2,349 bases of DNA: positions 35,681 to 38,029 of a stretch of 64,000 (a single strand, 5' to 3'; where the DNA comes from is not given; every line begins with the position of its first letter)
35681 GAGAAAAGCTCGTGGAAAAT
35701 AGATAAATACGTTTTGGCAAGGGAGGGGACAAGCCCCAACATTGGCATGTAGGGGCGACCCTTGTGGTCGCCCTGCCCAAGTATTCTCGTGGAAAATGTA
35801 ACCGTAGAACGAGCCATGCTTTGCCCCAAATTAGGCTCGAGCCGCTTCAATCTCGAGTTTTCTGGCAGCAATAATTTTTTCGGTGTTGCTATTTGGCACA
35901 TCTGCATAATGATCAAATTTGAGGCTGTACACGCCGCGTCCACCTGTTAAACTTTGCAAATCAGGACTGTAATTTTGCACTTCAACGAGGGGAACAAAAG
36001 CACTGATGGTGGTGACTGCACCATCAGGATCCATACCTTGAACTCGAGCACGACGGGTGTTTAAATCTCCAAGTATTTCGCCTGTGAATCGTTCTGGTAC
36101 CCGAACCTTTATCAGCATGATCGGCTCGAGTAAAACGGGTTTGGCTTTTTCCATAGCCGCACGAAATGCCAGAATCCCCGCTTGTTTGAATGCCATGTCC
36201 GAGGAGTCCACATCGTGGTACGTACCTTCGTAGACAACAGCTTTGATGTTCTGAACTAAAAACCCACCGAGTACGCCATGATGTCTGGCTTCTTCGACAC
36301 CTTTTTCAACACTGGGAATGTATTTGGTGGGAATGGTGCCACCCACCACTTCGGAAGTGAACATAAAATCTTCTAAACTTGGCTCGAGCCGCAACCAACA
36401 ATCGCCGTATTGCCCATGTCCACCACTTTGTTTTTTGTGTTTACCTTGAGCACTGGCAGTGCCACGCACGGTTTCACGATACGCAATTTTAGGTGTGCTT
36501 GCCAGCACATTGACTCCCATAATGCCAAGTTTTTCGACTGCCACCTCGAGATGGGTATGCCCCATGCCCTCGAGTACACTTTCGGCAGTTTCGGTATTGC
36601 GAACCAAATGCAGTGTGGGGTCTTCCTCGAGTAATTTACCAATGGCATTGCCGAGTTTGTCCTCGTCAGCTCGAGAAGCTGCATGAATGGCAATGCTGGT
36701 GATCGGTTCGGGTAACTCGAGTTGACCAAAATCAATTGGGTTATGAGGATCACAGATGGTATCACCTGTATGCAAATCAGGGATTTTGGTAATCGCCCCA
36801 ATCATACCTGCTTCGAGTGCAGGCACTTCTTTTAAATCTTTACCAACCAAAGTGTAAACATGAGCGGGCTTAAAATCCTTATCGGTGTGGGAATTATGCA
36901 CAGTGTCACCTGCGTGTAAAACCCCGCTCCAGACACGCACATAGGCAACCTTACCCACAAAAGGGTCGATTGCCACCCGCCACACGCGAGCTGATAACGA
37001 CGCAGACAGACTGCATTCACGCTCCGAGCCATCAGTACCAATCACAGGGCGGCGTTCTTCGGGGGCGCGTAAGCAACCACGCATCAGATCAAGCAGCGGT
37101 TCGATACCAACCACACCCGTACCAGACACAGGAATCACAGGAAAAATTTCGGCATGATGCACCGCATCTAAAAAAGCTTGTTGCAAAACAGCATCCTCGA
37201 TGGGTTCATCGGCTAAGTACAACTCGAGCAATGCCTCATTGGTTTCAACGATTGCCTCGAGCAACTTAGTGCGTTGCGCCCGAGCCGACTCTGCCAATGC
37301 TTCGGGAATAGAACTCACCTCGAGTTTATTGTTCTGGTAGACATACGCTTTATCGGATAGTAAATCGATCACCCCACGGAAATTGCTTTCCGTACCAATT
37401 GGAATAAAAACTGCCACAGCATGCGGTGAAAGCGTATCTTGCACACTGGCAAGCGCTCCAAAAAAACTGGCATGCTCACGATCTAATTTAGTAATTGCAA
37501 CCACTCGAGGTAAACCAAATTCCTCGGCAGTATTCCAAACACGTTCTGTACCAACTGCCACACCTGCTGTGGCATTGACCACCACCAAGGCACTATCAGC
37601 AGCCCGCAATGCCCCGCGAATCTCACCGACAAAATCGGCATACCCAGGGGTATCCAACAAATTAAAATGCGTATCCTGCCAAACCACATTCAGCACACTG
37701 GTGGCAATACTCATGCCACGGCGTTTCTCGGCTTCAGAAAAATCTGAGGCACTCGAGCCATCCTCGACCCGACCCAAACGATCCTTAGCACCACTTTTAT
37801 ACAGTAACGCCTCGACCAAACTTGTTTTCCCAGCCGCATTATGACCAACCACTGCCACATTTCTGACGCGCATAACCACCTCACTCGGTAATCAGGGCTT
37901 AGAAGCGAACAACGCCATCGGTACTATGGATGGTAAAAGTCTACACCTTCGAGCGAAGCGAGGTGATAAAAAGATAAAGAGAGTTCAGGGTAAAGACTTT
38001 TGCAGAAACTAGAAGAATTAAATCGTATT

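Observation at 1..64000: CTCGAG is hyper-abundant (about one copy per 150 bp) in all reading frames and in spacers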

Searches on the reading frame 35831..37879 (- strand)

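Call 5: search_protein_families(library=ncbifam, proteins=[window:35831-37879:-])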
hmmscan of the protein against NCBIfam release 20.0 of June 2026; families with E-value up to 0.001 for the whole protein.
window:35831-37879:- (682 aa): 31 families (the best 25 are shown)
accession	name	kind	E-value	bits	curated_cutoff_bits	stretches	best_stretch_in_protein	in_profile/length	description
NF009381.0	PRK12740.1-5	subfamily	3.4e-253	842.1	583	1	4-675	8-687/692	elongation factor G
TIGR00484.1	EF-G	equivalog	1e-185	618.8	659.4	1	3-674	8-690/691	elongation factor G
NF009377.1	PRK12740.1-1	equivalog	1.4e-180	602.1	890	1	4-669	12-698/700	elongation factor G-like protein EF-G2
NF009891.0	PRK13351.1-1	equivalog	5.2e-176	587.1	597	1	4-672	8-676/681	elongation factor G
NF009379.0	PRK12740.1-3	equivalog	2.2e-151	505.7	513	1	4-674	7-671/674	elongation factor G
NF058620.1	EFG2_Bacteroid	exception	5.3e-147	491.2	1000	2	4-504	8-511/717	elongation factor G2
NF012153.1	tet_protect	equivalog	4.4e-92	309.3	775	1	7-658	2-614/614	tetracycline resistance ribosomal protection protein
TIGR00490.1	aEF-2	equivalog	1.8e-63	214.8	738.45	3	292-477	287-475/720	elongation factor EF-2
NF000120.3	47473_otr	exception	1.9e-58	198.5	900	1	7-652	4-607/608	tetracycline resistance ribosomal protection protein Otr(A)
NF033148.1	tet_protect_M_W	exception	3.9e-53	180.8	1100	2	3-153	1-151/639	TetM/TetW/TetO/TetS family tetracycline resistance ribosomal protection protein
NF001964.0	PRK00741.1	equivalog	4.9e-53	180.4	473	1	2-451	9-452/529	peptide chain release factor 3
TIGR01394.1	TypA_BipA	equivalog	5.7e-50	170.2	757.3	3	5-139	1-133/594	translational GTPase TypA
NF012154.0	tet_protect_Q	exception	1.1e-45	156.1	1425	2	3-138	1-136/638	tetracycline resistance ribosomal protection protein Tet(Q)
NF012155.1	tet_protect_M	exception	4.8e-44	150.6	1420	2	3-151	1-149/639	tetracycline resistance ribosomal protection protein Tet(M)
TIGR00503.1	prfC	equivalog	1.4e-41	142.6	466.95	1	2-451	8-451/527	peptide chain release factor 3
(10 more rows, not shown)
